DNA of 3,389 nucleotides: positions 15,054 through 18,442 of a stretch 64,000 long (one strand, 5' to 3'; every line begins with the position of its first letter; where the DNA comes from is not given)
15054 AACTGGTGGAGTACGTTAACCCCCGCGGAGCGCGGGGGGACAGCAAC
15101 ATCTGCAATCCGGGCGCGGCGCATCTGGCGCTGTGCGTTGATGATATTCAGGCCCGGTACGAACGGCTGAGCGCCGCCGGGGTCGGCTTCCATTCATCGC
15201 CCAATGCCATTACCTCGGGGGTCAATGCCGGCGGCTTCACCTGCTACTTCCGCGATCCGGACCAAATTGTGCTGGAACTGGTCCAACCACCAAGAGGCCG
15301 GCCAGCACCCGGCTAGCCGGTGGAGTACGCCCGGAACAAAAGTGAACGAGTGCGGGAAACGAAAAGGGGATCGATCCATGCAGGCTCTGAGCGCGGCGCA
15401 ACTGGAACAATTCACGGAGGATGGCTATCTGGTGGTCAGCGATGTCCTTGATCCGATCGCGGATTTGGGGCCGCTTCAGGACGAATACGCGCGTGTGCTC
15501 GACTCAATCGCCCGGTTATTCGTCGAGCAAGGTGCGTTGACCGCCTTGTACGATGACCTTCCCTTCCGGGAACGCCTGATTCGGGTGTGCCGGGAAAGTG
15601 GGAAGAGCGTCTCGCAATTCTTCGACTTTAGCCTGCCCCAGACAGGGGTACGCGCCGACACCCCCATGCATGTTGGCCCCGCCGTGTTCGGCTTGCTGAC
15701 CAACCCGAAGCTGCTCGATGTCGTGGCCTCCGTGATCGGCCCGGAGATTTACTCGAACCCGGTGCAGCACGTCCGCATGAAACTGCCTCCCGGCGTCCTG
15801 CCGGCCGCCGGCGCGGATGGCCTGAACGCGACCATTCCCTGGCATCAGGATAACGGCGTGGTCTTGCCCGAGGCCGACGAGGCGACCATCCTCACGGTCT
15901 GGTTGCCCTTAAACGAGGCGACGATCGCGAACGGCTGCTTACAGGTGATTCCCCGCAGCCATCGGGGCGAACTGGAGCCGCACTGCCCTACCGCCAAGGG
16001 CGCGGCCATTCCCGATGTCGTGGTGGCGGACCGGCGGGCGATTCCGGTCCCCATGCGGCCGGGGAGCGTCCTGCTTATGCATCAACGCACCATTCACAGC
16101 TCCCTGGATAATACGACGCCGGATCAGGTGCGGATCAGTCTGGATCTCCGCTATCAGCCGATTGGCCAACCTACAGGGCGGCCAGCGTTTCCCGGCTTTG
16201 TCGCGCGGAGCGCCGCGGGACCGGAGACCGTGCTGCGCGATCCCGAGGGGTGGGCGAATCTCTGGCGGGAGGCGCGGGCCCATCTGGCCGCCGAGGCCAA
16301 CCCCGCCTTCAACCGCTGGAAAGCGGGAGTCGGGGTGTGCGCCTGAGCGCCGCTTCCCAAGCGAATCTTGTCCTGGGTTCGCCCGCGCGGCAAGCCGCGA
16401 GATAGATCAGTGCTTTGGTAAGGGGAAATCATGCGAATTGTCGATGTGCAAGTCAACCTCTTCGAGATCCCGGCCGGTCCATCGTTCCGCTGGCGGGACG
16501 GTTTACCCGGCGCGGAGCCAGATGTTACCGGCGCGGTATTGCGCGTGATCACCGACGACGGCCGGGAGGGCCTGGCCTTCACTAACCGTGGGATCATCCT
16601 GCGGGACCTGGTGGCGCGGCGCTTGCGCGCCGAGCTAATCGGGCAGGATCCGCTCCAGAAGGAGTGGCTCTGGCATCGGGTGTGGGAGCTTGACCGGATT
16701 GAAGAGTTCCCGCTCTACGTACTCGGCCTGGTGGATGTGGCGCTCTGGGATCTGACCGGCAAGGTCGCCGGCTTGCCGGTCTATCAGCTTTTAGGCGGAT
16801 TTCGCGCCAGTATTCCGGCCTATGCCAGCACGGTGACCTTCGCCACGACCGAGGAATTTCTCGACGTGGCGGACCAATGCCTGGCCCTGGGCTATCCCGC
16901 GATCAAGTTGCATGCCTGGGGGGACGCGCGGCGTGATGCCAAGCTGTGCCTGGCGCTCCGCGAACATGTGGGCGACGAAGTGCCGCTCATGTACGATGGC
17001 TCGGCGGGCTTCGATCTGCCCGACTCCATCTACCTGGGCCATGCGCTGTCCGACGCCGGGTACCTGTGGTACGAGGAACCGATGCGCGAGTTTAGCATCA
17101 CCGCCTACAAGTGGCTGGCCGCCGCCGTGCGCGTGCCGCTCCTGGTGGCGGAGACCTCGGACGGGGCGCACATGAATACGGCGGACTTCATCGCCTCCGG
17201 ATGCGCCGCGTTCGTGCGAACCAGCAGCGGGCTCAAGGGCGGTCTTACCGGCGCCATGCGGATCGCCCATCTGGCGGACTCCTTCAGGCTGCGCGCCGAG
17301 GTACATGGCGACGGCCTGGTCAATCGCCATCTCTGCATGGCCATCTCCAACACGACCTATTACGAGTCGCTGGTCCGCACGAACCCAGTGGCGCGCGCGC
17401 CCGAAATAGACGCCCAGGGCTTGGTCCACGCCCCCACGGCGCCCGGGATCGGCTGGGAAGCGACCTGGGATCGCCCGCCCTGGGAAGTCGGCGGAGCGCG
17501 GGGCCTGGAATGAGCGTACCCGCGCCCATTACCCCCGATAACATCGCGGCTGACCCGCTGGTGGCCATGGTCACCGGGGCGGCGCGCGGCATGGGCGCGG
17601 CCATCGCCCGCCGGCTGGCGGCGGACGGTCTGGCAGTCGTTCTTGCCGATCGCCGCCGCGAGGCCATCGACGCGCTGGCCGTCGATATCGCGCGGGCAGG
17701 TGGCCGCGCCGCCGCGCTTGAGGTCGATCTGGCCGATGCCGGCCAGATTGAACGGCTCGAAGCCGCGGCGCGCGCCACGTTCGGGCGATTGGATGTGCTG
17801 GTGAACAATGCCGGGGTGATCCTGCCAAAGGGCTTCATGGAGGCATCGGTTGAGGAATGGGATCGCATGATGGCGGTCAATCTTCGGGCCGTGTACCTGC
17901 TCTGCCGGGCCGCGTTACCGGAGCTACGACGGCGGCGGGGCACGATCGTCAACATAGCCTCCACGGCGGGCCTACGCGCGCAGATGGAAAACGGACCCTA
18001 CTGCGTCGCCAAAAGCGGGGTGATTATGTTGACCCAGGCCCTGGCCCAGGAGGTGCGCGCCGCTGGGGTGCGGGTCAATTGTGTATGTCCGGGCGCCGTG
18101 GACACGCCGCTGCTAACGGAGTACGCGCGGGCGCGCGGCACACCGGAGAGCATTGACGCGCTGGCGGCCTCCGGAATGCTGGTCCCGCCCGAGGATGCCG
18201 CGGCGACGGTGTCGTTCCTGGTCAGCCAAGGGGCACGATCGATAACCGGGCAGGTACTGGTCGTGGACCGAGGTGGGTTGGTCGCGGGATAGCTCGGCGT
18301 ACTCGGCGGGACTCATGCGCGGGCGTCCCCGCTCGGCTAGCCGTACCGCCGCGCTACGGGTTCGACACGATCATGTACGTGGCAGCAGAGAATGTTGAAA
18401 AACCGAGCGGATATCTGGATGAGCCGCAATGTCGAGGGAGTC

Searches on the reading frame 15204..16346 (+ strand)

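Call 32: search_protein_families(library=pfam, proteins=[window:15204-16346:+], max_evalue=0.001)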
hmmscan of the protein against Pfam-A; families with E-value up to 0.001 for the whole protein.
window:15204-16346:+ (380 aa): 1 family
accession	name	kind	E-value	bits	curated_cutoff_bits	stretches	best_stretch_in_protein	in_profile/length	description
PF05721.19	PhyH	-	4.5e-27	96.2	22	1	70-309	1-210/213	Phytanoyl-CoA dioxygenase (PhyH)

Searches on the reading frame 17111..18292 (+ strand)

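Call 31: search_protein_families(library=pfam, proteins=[window:17111-18292:+], max_evalue=0.001)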
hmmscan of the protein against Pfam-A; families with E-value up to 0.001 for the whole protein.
window:17111-18292:+ (393 aa): 4 families
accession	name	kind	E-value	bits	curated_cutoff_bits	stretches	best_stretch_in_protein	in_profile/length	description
PF13561.12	adh_short_C2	-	1.3e-60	205.4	27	1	156-388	1-234/236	Enoyl-(Acyl carrier protein) reductase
PF00106.31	adh_short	-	3.6e-57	193.5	26.6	1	151-339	2-191/195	short chain dehydrogenase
PF08659.16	KR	-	5.9e-12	46.3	22.6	1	153-326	4-174/180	KR domain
PF23441.1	SDR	-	8.7e-05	22.5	27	1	153-388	11-254/258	SDR-like rossmann domain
